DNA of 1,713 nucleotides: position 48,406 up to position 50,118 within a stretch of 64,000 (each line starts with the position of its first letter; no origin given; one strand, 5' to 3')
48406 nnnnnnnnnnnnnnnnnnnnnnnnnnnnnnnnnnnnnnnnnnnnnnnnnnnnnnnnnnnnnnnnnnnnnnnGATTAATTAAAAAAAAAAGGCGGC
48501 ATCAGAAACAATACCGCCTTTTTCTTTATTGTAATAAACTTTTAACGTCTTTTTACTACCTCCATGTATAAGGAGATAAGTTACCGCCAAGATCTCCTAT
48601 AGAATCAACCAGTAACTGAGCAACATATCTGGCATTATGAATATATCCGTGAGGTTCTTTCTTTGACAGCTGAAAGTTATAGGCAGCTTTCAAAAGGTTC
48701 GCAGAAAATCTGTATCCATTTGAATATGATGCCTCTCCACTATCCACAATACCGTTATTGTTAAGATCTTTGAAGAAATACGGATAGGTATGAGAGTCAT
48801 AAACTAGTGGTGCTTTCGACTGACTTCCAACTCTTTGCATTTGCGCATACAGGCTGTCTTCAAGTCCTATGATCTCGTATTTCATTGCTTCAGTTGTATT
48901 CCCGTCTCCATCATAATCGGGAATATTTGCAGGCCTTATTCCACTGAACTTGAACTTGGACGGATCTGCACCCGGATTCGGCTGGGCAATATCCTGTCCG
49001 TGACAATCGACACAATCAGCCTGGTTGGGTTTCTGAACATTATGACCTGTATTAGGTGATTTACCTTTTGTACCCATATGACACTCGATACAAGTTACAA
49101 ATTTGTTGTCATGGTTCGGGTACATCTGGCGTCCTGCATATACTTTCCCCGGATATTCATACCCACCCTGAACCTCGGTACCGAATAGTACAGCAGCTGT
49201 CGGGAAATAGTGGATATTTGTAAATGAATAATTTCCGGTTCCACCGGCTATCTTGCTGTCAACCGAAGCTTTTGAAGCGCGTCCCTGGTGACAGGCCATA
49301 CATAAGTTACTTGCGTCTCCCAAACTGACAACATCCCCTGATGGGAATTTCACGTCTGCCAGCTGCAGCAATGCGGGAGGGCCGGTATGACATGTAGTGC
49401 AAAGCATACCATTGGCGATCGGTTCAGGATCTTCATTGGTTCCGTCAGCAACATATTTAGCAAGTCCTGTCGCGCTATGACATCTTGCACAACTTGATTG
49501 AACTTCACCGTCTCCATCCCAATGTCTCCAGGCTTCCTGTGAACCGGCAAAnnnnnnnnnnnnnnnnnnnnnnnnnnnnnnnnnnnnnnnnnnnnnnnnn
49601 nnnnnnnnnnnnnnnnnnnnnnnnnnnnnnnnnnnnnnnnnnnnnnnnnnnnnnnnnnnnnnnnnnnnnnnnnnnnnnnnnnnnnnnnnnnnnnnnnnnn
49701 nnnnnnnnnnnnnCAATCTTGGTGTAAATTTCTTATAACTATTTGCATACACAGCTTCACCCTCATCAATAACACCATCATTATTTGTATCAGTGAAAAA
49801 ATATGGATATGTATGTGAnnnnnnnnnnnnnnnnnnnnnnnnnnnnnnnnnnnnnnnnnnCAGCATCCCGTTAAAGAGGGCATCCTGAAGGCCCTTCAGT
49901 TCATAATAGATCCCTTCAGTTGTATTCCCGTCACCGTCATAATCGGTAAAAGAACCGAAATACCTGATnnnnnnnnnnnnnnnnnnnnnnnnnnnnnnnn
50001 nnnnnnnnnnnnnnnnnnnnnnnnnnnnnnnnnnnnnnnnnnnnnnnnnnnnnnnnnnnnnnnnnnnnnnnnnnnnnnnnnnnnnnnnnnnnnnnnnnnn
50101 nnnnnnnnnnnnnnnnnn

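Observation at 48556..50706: Surface decaheme protein is an internal tandem duplication, and each half carries canonical EF-hand-type calcium loops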

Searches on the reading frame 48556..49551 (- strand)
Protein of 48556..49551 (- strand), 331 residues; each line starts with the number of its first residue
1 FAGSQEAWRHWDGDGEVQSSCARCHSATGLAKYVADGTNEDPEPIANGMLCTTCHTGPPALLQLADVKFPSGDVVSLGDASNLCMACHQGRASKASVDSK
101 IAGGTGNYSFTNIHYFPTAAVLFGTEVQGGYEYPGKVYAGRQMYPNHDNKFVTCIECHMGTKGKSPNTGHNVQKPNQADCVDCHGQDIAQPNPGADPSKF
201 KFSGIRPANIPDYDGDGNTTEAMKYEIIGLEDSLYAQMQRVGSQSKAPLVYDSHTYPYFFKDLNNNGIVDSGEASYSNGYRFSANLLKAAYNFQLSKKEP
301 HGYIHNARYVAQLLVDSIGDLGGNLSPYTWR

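Call 14: find_homologous_proteins(query=window:48556-49551:-)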
Query window:48556-49551:- (331 aa): 708 proteins with E <= 0.001 among 2357 candidates; the best 120 are listed.
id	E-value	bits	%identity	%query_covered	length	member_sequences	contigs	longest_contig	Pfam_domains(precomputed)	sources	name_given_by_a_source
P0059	1.4e-209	714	69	100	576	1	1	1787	PF14537.12,PF02085.22,PF14522.12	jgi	jgi:hypothetical protein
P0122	3.3e-179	614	62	100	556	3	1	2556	PF09699.16,PF02085.22,PF14522.12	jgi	-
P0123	5.8e-174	597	62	100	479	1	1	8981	PF14522.12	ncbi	-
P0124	1.9e-172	592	64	99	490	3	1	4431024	PF14522.12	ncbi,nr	ncbi:MAG: hypothetical protein JSV96_09325 [Candidatus Aminicenantes bacterium]|nr:MAG: hypothetical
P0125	1.9e-172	592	65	100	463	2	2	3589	PF14522.12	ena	-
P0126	4.7e-171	587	63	100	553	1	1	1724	PF14537.12,PF02085.22,PF14522.12,PF22113.2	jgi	jgi:hypothetical protein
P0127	1.8e-169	582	65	100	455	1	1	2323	PF14522.12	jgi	jgi:hypothetical protein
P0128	4.0e-168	578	58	100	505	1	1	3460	PF14522.12,PF22113.2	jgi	-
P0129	6.5e-161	554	61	100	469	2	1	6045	PF02085.22,PF14522.12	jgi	jgi:hypothetical protein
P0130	3.4e-160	551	58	100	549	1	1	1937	PF14537.12,PF02085.22,PF14522.12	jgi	jgi:hypothetical protein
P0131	1.4e-148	513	57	100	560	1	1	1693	PF14537.12,PF02085.22,PF14522.12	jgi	jgi:hypothetical protein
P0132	2.9e-148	512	56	100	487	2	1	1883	PF14522.12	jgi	jgi:hypothetical protein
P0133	5.0e-146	505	58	100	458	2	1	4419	PF14537.12,PF02085.22,PF14522.12,PF22113.2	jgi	jgi:hypothetical protein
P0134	1.2e-143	497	56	100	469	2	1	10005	PF14522.12,PF22113.2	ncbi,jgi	ncbi:MAG: hypothetical protein C4519_19235, partial [Desulfobacteraceae bacterium]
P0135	1.8e-140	487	59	81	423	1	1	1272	PF14537.12,PF02085.22,PF14522.12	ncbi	ncbi:unnamed protein product, partial [marine sediment metagenome]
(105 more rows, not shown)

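Call 50: predict_structure(alignment_id=A2)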
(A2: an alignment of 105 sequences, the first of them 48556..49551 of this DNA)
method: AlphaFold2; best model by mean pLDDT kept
length: 331 residues; sequences in the alignment: 105
mean_pLDDT: 94.4   pTM: 0.93
mean pLDDT of the five models: 94.4, 93.3, 91.4, 90.4, 86.6
residues with pLDDT >= 90: 288; 70-90: 38; 50-70: 5; < 50: 0
segments of 3 or more residues with pLDDT < 50: none
pLDDT, mean of each block of 10 residues (from residue 1): 76 92 93 94 92 91 96 97 95 97 94 93 98 98 92 93 78 88 97 98 95 97 98 99 98 94 96 96 98 97 97 99 98 96
secondary structure, 60 per line:
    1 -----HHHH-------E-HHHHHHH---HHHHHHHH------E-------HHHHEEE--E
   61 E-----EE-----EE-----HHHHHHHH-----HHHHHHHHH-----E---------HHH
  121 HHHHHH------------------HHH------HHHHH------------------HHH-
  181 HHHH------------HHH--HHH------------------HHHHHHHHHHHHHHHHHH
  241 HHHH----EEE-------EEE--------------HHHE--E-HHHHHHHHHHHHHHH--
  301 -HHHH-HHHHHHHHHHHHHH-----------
elements in order: H6-9 H19-25 H29-36 H51-54 E55-57 H81-88 H94-102 H118-126 H154-158 H181-184 H223-244 E249-251 E259-261 H284-298 H302-305 H307-320

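Call 52: fold_search(model_id=the predicted structure, library=pdb)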
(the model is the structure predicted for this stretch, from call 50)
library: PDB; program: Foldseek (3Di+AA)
matches with E <= 10: 21; with E <= 0.001: 2
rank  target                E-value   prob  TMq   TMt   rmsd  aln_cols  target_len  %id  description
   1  6i5b_B                1.5e-04  1.00  0.46  0.33   6.2       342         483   17  Crystal Structure of Outer Cell Wall Cytochrome OcwA (released 2019-09-25)
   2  6i5b_A                4.4e-04  1.00  0.47  0.34   6.4       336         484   16  Crystal Structure of Outer Cell Wall Cytochrome OcwA (released 2019-09-25)
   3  6qvm_A                1.2e-02  0.95  0.38  0.22  10.3       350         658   18  Undecaheme cytochrome from S-layer of Carboxydothermus ferrireducens (released 2020-03-25)
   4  2rf7_A                1.4e+00  0.30  0.48  0.38   7.8       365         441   14  Crystal structure of the escherichia coli nrfa mutant Q263E (released 2008-03-25)
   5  1qdb_A                3.3e+00  0.08  0.37  0.28  10.5       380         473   11  CYTOCHROME C NITRITE REDUCTASE (released 1999-08-18)
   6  2j7a_A                3.9e+00  0.07  0.38  0.28  11.8       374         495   12  Crystal structure of cytochrome c nitrite reductase NrfHA complex from Desulfovibrio vulgaris (released 2006-12-06)
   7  1gu6_A                4.6e+00  0.13  0.47  0.36   7.0       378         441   13  Structure of the Periplasmic Cytochrome c Nitrite Reductase from Escherichia coli (released 2002-03-08)
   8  2j7a_D                4.6e+00  0.05  0.36  0.26  12.0       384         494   13  Crystal structure of cytochrome c nitrite reductase NrfHA complex from Desulfovibrio vulgaris (released 2006-12-06)
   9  8rv0                  4.9e+00  0.08  0.44  0.31   9.2       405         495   12  Crystal structure of octaheme nitrite reductase from Trichlorobacter ammonificans in complex with nitrite (released 2024-03-27)
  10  2j7a_K                5.2e+00  0.03  0.29  0.21  16.2       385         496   11  Crystal structure of cytochrome c nitrite reductase NrfHA complex from Desulfovibrio vulgaris (released 2006-12-06)
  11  1oah_B                5.5e+00  0.02  0.28  0.20  16.3       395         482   13  Cytochrome c Nitrite Reductase from Desulfovibrio desulfuricans ATCC 27774: The relevance of the two calcium sites in  (released 2003-05-08)
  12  4wjy_A                5.8e+00  0.11  0.47  0.37   7.8       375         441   14  Esherichia coli nitrite reductase NrfA H264N (released 2015-03-11)
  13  3gfv_B                5.8e+00  0.02  0.11  0.12  11.5       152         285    6  Crystal Structure of Petrobactin-binding Protein YclQ from Bacillu subtilis (released 2009-05-12)
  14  6mii_E                6.1e+00  0.03  0.12  0.08   8.0       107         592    8  Crystal structure of minichromosome maintenance protein MCM/DNA complex (released 2019-07-24)
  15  7qtx_A                7.7e+00  0.02  0.10  0.20  10.7       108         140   13  Kaposi sarcoma associated herpes virus (KSHV) encoded apoptosis inhibitor, KsBcl-2 in complex with Puma BH3 (released 2022-11-23)
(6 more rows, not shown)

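Call 68: search_protein_representatives(protein=window:48556-49551:-)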
Query: 331 residues. Proteins with E-value up to 0.001 (for the whole library): 1159; up to 1e-10: 578; up to 1e-30: 234. The best 150 are listed.
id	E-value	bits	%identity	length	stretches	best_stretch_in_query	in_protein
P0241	2.7e-186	635.6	53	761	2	1-328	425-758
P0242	2.3e-177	606.2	45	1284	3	1-326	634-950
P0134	4.0e-144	496.9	54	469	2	1-331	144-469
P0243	3.8e-128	444.4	48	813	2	6-323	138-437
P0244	6.0e-125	433.9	45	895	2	5-329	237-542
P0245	1.3e-124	432.8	42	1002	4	7-324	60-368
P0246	2.6e-117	408.7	45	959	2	1-327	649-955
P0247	1.7e-116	406.1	43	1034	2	1-325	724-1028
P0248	4.1e-116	404.8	44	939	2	5-322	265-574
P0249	4.2e-116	404.8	46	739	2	1-324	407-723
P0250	3.1e-110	385.5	44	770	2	4-325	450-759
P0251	2.7e-109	382.4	45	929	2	6-328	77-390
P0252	4.7e-107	375.0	45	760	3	66-326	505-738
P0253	8.3e-107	374.2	43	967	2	3-323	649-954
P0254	7.5e-106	371.1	43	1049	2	1-321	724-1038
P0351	1.1e-50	189.6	43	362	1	6-323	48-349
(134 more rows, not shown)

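Call 78: find_homologous_proteins(query=P0351, max_evalue=1e-20)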
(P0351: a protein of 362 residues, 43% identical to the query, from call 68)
Query P0351 (362 aa): 1160 proteins with E <= 1e-20 among 8000 candidates; the best 120 are listed.
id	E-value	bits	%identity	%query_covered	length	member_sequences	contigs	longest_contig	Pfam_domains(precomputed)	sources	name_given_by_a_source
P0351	1.5e-242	822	100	100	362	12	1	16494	PF14522.12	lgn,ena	-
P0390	1.3e-205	701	85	100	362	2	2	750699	PF14522.12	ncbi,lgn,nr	ncbi:hypothetical protein [Limimaricola hongkongensis]|nr:hypothetical protein [Limimaricola hongkon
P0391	3.6e-189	646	78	100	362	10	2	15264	PF14537.12,PF02085.22,PF14522.12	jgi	jgi:hypothetical protein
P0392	7.7e-164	563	47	87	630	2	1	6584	PF14537.12,PF02085.22,PF14522.12,PF22113.2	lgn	-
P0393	2.2e-150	519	66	97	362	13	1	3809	PF14537.12,PF14522.12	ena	-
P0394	2.6e-150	519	66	93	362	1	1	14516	PF14537.12,PF02085.22,PF14522.12,PF22113.2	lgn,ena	-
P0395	7.4e-148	511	64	100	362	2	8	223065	PF14537.12,PF02085.22,PF14522.12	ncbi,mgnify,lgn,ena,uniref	ncbi:polyheme membrane-associated cytochrome C [uncultured Limimaricola sp.]|mgnify:CR=1 FL=1|uniref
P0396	1.4e-145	503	45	88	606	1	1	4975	PF14537.12,PF02085.22,PF14522.12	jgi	jgi:hypothetical protein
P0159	5.1e-145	501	49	86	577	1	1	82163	PF09699.16,PF14537.12,PF02085.22,PF14522.12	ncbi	-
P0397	2.6e-144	499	44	89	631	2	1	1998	PF09699.16,PF14537.12,PF02085.22,PF14522.12,PF22113.2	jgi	jgi:hypothetical protein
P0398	3.6e-144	498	45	86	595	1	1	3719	PF09699.16,PF14537.12,PF02085.22,PF14522.12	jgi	jgi:hypothetical protein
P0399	7.2e-144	497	62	100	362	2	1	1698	PF14537.12,PF02085.22,PF14522.12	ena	-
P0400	2.0e-143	496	46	85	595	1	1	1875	PF14537.12,PF02085.22,PF14522.12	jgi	jgi:hypothetical protein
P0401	1.1e-141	490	39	89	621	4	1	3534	PF14537.12,PF02085.22,PF14522.12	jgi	jgi:hypothetical protein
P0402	1.5e-141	490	45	85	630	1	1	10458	PF14537.12,PF02085.22,PF14522.12,PF22113.2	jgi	jgi:hypothetical protein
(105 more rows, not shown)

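Call 79: find_encoding_contigs(protein=P0390, flank=6000, max_places=2)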
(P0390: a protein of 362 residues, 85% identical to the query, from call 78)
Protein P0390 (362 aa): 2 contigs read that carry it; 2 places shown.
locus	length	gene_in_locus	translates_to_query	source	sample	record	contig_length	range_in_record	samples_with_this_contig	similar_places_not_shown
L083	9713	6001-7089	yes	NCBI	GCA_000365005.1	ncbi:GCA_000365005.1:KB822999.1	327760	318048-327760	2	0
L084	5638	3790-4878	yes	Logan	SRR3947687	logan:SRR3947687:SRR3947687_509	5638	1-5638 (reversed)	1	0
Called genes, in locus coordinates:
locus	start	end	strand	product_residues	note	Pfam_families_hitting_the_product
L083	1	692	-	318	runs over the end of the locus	PF02424:ApbE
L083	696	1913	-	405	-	PF00111:Fer2, PF00175:NAD_binding_1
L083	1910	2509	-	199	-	PF02508:Rnf-Nqr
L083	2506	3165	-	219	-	PF02508:Rnf-Nqr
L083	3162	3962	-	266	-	PF04205:FMN_bind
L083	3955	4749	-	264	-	PF03116:NQR2_RnfD_RnfE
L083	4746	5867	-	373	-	PF05896:NQRA_N, PF24836:NQRA_2nd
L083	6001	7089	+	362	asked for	PF14522:Cytochrome_C7 (faint)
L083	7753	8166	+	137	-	PF14248:DUF4345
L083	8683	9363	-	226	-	-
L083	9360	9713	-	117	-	?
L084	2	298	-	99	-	?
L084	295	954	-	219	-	PF02508:Rnf-Nqr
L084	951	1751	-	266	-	PF04205:FMN_bind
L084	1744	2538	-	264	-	PF03116:NQR2_RnfD_RnfE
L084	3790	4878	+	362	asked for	PF14522:Cytochrome_C7 (faint)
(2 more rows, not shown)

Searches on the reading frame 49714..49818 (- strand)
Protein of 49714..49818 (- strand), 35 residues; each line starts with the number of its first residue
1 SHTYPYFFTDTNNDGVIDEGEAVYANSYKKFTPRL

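Call 71: search_solved_structures(query=window:49714-49818:-, max_evalue=10, show_alignments=5)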
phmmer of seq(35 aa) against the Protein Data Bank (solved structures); distinct sequences matched with E-value up to 10: 14.
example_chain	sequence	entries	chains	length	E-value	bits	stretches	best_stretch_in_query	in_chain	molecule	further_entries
2y3n_B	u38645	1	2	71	0.049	16.9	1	9-28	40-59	CELLULOSOMAL FAMILY-48 PROCESSIVE GLYCOSIDE HYDROLASE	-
4zcu_A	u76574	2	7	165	0.074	16.4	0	9-22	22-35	Calcium-binding mitochondrial carrier protein SCaMC-1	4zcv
5t7c_A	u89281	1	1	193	0.097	16.1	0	8-27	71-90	Hippocalcin-like protein 1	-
5g58_A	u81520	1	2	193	0.11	15.9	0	8-27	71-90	Neuron-specific calcium-binding protein hippocalcin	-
5g4p_A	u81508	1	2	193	0.11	15.9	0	8-27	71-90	Neuron-specific calcium-binding protein hippocalcin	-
2ojr_A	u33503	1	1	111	0.12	15.7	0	7-23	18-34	Ubiquitin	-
5m6c_E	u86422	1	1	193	0.14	15.6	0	9-27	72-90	Neuron-specific calcium-binding protein hippocalcin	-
5m6c_A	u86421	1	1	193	0.14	15.6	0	9-27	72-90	Neuron-specific calcium-binding protein hippocalcin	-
4n5x_A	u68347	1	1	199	0.14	15.6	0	9-22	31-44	Calcium-binding mitochondrial carrier protein SCaMC-1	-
2rpv_A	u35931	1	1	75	0.56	13.7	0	8-29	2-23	Immunoglobulin G-binding protein G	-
1snl_A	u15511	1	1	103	0.97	13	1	6-26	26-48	Nucleobindin 1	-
3vdz_A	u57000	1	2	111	1.8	12.2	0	7-24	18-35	Ubiquitin-40S ribosomal protein S27a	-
6sjw_A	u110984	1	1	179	5.7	10.7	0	9-28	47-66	Iron-regulated protein FrpC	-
6sjx_A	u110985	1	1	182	6.1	10.6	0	9-28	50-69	Iron-regulated protein FrpC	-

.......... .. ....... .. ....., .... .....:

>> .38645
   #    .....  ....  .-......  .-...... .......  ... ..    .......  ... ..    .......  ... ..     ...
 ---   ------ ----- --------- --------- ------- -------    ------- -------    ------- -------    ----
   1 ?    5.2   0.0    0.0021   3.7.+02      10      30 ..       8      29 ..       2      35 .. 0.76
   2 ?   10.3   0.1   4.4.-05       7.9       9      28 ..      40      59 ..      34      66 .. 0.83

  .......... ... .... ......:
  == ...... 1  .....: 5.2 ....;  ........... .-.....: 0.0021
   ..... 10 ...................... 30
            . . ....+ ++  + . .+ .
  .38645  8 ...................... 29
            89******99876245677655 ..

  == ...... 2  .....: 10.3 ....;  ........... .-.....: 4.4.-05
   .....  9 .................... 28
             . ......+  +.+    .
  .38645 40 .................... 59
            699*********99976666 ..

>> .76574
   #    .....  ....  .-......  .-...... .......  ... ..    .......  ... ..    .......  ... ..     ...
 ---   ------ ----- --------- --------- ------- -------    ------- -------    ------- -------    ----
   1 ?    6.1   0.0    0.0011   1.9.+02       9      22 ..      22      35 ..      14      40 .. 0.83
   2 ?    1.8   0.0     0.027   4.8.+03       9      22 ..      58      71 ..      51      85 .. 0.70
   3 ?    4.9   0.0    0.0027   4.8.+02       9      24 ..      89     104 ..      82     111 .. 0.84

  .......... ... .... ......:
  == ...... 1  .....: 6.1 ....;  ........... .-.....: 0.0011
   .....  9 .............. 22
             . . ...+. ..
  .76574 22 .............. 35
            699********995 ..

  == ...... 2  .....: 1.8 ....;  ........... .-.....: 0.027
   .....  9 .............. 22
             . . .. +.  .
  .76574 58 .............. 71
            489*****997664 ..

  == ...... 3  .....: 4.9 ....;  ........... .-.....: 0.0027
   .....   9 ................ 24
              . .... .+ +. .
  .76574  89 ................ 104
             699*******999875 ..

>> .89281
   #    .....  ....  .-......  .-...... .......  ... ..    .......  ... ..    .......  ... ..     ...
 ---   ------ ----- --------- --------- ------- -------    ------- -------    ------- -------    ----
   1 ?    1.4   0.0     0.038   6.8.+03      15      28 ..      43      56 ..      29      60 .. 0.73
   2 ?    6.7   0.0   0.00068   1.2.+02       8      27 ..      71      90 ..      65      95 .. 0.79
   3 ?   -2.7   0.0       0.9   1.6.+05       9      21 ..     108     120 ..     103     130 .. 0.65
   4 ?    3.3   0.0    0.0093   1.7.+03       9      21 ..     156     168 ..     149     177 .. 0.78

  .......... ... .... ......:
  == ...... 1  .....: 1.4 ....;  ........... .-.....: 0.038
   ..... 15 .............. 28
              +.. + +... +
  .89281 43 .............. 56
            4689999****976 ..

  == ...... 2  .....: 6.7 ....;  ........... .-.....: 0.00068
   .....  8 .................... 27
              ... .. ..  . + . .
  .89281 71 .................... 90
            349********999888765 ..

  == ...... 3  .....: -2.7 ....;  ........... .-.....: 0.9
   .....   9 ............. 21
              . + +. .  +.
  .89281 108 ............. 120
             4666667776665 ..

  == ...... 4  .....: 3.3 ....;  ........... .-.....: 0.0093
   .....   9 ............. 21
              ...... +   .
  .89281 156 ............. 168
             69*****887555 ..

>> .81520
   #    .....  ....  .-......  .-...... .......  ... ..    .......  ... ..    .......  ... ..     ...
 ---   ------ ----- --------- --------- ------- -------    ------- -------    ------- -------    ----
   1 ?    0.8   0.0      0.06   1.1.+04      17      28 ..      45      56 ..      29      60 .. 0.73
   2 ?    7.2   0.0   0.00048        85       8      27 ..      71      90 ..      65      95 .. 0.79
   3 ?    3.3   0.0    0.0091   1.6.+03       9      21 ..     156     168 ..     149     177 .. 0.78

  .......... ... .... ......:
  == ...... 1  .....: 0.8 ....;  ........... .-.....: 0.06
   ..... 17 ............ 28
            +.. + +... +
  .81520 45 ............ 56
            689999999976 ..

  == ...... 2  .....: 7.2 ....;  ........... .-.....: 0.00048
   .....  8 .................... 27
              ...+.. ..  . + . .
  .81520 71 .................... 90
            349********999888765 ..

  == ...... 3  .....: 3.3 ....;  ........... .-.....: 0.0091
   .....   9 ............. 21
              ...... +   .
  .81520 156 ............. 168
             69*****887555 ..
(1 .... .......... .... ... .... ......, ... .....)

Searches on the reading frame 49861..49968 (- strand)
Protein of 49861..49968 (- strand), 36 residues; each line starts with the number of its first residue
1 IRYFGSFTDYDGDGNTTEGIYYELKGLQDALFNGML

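Call 72: search_solved_structures(query=window:49861-49968:-, max_evalue=10, show_alignments=5)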
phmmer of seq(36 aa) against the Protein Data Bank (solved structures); distinct sequences matched with E-value up to 10: 2.
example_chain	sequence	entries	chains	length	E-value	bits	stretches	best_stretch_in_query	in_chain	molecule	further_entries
2lev_A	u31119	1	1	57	0.3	15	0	13-35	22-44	Ler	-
9orp_A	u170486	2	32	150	1.3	13.1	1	5-30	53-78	Soluble-WRAPed MspA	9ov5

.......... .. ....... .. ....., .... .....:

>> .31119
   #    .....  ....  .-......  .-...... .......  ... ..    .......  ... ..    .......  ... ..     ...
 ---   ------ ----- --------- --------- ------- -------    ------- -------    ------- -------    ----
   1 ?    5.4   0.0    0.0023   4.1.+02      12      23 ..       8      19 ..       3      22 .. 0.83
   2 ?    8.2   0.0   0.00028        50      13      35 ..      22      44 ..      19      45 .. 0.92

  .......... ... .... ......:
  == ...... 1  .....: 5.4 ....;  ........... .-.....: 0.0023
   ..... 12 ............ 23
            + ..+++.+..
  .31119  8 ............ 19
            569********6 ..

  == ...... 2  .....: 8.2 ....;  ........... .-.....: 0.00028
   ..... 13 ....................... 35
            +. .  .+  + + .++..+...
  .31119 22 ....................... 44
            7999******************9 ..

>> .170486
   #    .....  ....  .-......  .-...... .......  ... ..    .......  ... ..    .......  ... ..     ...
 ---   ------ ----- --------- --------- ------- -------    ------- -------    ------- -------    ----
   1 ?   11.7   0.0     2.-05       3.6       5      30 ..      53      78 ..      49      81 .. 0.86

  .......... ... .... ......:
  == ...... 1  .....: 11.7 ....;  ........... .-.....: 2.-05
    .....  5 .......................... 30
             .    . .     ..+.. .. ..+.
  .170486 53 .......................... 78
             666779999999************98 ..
